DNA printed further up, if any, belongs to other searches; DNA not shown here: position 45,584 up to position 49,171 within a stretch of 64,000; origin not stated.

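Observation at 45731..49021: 1096-aa SAM / class-III nucleotidyl cyclase / STAND NTPase / TPR signalling protein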

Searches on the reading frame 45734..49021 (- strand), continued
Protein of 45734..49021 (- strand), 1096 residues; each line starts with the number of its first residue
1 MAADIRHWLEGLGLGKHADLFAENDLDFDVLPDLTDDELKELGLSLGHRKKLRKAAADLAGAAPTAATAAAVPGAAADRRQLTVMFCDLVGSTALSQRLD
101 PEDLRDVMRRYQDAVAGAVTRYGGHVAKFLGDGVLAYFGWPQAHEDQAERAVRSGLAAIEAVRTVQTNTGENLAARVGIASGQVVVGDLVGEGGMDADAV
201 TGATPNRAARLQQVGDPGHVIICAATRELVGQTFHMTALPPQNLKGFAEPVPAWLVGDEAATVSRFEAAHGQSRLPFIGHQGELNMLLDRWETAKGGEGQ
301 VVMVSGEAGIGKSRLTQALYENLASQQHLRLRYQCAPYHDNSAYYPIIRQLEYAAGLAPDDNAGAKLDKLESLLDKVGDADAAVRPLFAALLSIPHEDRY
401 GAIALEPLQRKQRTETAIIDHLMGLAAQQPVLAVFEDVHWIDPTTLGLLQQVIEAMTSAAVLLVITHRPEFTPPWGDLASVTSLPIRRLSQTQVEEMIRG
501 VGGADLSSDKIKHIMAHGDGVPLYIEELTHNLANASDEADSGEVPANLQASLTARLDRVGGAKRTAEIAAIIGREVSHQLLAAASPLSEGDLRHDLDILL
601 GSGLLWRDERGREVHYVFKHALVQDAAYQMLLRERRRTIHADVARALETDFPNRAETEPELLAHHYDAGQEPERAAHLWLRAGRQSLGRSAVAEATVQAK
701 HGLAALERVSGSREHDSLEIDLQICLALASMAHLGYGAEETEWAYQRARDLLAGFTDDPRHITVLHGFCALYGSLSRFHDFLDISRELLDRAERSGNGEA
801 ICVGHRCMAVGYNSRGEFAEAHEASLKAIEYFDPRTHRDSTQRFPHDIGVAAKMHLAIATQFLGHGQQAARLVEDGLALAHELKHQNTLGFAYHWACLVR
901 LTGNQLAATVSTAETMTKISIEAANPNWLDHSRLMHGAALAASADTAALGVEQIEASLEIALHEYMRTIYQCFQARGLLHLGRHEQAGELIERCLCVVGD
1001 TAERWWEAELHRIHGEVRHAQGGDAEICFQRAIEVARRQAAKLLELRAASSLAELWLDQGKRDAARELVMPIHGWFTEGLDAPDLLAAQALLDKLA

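Call 44: fold_search(model_id=the predicted structure, library=pdb)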
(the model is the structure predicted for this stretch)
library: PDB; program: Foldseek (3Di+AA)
matches with E <= 10: 1669; with E <= 0.001: 330
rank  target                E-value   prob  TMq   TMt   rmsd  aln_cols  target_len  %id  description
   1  6mfv_A                5.9e-13  1.00  0.34  0.50  10.6       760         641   12  Crystal structure of the Signal Transduction ATPase with Numerous Domains (STAND) protein with a tetratricopeptide rep (released 2019-02-20)
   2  2w01_C                1.7e-10  1.00  0.16  0.80   2.7       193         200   32  Crystal structure of the guanylyl cyclase Cya2 (released 2008-09-30)
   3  6sir_A                2.3e-10  1.00  0.16  0.91   2.0       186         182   27  Crystal structure of the guanylate cyclase domain of RhGC from Catenaria anguillulae in complex with GTP (released 2019-12-18)
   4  1wc3_B                3.0e-10  1.00  0.15  0.80   2.9       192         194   26  Soluble adenylyl cyclase CyaC from S. platensis in complex with alpha, beta-methylene-ATP and Strontium (released 2004-12-20)
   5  1wc1_B                3.5e-10  1.00  0.15  0.80   3.1       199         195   26  Soluble adenylyl cyclase CyaC from S. platensis in complex with Rp- ATPalphaS (released 2004-12-20)
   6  6fht_A                3.5e-10  1.00  0.15  0.23   2.9       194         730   32  Crystal structure of an artificial phytochrome regulated adenylate/guanylate cyclase in its dark adapted Pr form (released 2018-04-18)
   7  2w01_D                4.5e-10  1.00  0.16  0.81   2.7       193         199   32  Crystal structure of the guanylyl cyclase Cya2 (released 2008-09-30)
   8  1wc1_A                4.7e-10  1.00  0.15  0.80   3.1       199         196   26  Soluble adenylyl cyclase CyaC from S. platensis in complex with Rp- ATPalphaS (released 2004-12-20)
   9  3r5g_B                4.9e-10  1.00  0.16  0.85   2.5       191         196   29  Crystal structure of the adenylyl cyclase CyaB from P. aeruginosa (released 2012-01-11)
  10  6fht_B                4.9e-10  1.00  0.16  0.24  14.8       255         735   27  Crystal structure of an artificial phytochrome regulated adenylate/guanylate cyclase in its dark adapted Pr form (released 2018-04-18)
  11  1wc1_C                5.1e-10  1.00  0.15  0.80   3.1       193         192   27  Soluble adenylyl cyclase CyaC from S. platensis in complex with Rp- ATPalphaS (released 2004-12-20)
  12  3r5g_A                6.4e-10  1.00  0.16  0.85   2.5       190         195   29  Crystal structure of the adenylyl cyclase CyaB from P. aeruginosa (released 2012-01-11)
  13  2w01_B                6.6e-10  1.00  0.16  0.82   2.7       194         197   32  Crystal structure of the guanylyl cyclase Cya2 (released 2008-09-30)
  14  1wc0_B                7.2e-10  1.00  0.15  0.79   3.0       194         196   26  Soluble adenylyl cyclase CyaC from S. platensis in complex with alpha, beta-methylene-ATP (released 2004-12-20)
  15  2w01_A                1.1e-09  1.00  0.16  0.80   2.6       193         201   32  Crystal structure of the guanylyl cyclase Cya2 (released 2008-09-30)
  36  8dgc_A                1.6e-08  1.00  0.13  0.08  29.4      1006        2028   12  Avs3 bound to phage PhiV-1 terminase (released 2022-08-03)
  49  1ybt_B                9.8e-08  1.00  0.15  0.88   2.9       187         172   25  MYCOBACTERIUM TUBERCULOSIS ADENYLYL CYCLASE, RV1900C CHD (released 2005-02-15)
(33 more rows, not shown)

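Call 50: search_dna_similar(query=window:45734-49021:-, collection=plasmids, mode=protein, max_evalue=1e-30, max_rows=30)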
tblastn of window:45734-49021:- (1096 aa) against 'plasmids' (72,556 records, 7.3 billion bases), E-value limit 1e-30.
Records with a match: 329; places in all: 486; records where one place covers at least 80% of the query: 187.
Best place of each record, by identity: <60% 329.
By first word of the organism name: Sinorhizobium 119; Rhizobium 99; Burkholderia 12; Cupriavidus 11; Sphingobium 10; Paraburkholderia 10; Caballeronia 9; Azospirillum 9; Microvirga 8; Ruegeria 6; and 18 more.
By predicted mobility (MOB-suite, as given by PLSDB): non-mobilizable 170; conjugative 104; mobilizable 55.
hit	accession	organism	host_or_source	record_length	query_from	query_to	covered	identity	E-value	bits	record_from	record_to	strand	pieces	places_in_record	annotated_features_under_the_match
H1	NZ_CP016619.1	Microvirga ossetica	Vicia alpestris,cell culture,nodules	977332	2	1079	98%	42.6%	0e+0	729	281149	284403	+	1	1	AAA family ATPase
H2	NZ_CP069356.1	Microvirga sp. VF16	Vachellia farnesiana,Cell culture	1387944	4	1079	98%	42.5%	0e+0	701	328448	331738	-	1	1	none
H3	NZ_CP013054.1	Sinorhizobium americanum CCGM7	Phaseolus vulgaris,root nodules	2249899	2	1079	98%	42.2%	0e+0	730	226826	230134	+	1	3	none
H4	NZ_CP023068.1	Sinorhizobium sojae CCBAU 05684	G.max,nodule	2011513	2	1079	98%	42.2%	0e+0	708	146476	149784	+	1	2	record has no annotation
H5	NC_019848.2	Sinorhizobium meliloti GR4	-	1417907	2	1079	98%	42.1%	0e+0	704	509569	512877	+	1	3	record has no annotation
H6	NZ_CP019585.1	Sinorhizobium meliloti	Medicago arborea,tissue sample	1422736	2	1079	98%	42.1%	0e+0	700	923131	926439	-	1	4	record has no annotation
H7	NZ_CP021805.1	Sinorhizobium meliloti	Medicago truncatula,Single Cell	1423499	2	1079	98%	42.1%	0e+0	700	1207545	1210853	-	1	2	none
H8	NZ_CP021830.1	Sinorhizobium meliloti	Medicago truncatula,Single Cell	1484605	2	1079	98%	42.1%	0e+0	700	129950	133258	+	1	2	record has no annotation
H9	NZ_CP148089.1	Sinorhizobium meliloti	Medicago sativa,cell culture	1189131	2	1079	98%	42.1%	0e+0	700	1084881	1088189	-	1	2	record has no annotation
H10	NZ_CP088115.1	Sinorhizobium meliloti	cell culture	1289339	2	1079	98%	42.0%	0e+0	706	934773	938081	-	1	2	none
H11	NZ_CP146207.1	Sinorhizobium meliloti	-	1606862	2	1079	98%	42.0%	0e+0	706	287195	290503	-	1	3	none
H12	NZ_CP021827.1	Sinorhizobium meliloti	Medicago truncatula,Single Cell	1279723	2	1079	98%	42.0%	0e+0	704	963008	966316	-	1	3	record has no annotation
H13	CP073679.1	Sinorhizobium meliloti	Medicago truncatula,cell culture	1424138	2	1079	98%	41.9%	8e-124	702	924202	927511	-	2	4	none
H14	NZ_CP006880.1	Rhizobium gallicum bv. gallicum R602sp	Phaseolus vulgaris,whole ...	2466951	2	1079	98%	41.9%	0e+0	689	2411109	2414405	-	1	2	record has no annotation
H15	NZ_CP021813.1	Sinorhizobium meliloti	Medicago truncatula,Single Cell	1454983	2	1079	98%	41.8%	0e+0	715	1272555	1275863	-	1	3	none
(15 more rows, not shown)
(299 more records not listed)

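Call 57: search_protein_families(library=pfam, alignment_id=A2, max_evalue=0.00001)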
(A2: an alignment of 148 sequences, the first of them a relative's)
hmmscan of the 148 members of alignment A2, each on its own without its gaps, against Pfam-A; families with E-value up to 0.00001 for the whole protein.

A. member 1, L018:9998-10324:+ (109 aa): 2 families
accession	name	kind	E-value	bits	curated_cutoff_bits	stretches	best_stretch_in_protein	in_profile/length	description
PF00536.37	SAM_1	-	6.7e-13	49.2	23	1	2-48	7-53/64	SAM domain (Sterile alpha motif)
PF07647.24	SAM_2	-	1.4e-11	44.9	20.5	1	3-46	9-53/66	SAM domain (Sterile alpha motif)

B. families by the number of members that match (of 148 scanned): 129 families (the first 25 are shown)
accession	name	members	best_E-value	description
PF02371.22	Transposase_20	4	2e-23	Transposase IS116/IS110/IS902 family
PF01548.23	DEDD_Tnp_IS110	4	1.6e-20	Transposase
PF03466.25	LysR_substrate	3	4e-37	LysR substrate binding domain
PF00027.35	cNMP_binding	3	1.5e-25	Cyclic nucleotide-binding domain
PF00126.33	HTH_1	3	1.3e-23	Bacterial regulatory helix-turn-helix protein, lysR family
PF13545.12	HTH_Crp_2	3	2.5e-15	Crp-like helix-turn-helix domain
PF01609.27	DDE_Tnp_1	3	3.1e-15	Transposase DDE domain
PF00005.33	ABC_tran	2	3.8e-62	ABC transporter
PF07690.21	MFS_1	2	1.9e-45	Major Facilitator Superfamily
PF04909.20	Amidohydro_2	2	1.8e-44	Amidohydrolase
PF13561.12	adh_short_C2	2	6.9e-34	Enoyl-(Acyl carrier protein) reductase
PF08534.16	Redoxin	2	4.4e-18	Redoxin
PF13751.12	DDE_Tnp_1_6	2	1.9e-16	Transposase DDE domain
PF00536.37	SAM_1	2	7.9e-16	SAM domain (Sterile alpha motif)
PF00211.25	Guanylate_cyc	2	9.8e-16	Adenylate and Guanylate cyclase catalytic domain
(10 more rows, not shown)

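Call 61: find_encoding_contigs(protein=P0001, flank=3000, max_places=4)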
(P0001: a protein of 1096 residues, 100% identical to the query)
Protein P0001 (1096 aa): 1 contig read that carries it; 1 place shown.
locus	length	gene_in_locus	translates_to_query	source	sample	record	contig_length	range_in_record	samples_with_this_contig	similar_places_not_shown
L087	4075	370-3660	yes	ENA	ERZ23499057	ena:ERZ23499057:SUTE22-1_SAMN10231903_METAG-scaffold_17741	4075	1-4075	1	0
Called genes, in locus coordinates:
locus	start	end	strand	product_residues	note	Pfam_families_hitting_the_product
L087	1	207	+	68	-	?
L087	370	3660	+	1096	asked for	PF00536:SAM_1, PF07647:SAM_2, PF00211:Guanylate_cyc, PF13191:AAA_16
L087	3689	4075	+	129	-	?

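Call 67: search_protein_families(library=padloc, alignment_id=A2, max_evalue=1e-10)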
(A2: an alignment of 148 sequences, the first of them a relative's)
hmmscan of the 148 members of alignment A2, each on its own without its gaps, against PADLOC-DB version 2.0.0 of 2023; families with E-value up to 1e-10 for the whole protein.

A. member 1, L018:9998-10324:+ (109 aa): 0 families

B. families by the number of members that match (of 148 scanned): 25 families
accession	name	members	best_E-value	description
PDLC02371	PycTIR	3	4.5e-13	-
PDLC04135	mad3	2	1.4e-57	mads_3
PDLC00734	PycC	2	2.5e-21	Pycsar cyclase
PDLC02367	PycC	2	6.4e-16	-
PDLC04134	mad2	2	3.6e-14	mads_2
PDLC00766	PycC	2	3.6e-11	Pycsar cyclase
PDLC01995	RtcR_PspF2--CARF_AAA_HTH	1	7.4e-100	-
PDLC01994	RtcR_PspF1--CARF_AAA_HTH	1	3.5e-50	-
PDLC01993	RtcR--CARF_AAA_HTH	1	2.3e-46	-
PDLC01136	RT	1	7.2e-41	RT (reverse transcriptase)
PDLC02919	HEAT-ARM_XIII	1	4.7e-24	-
PDLC04140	mad8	1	8.4e-23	mads_8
PDLC02063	Cas1_IIIb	1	3.2e-22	-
PDLC03688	HEase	1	1.9e-17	homing endonuclease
PDLC02370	PycC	1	7.6e-15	-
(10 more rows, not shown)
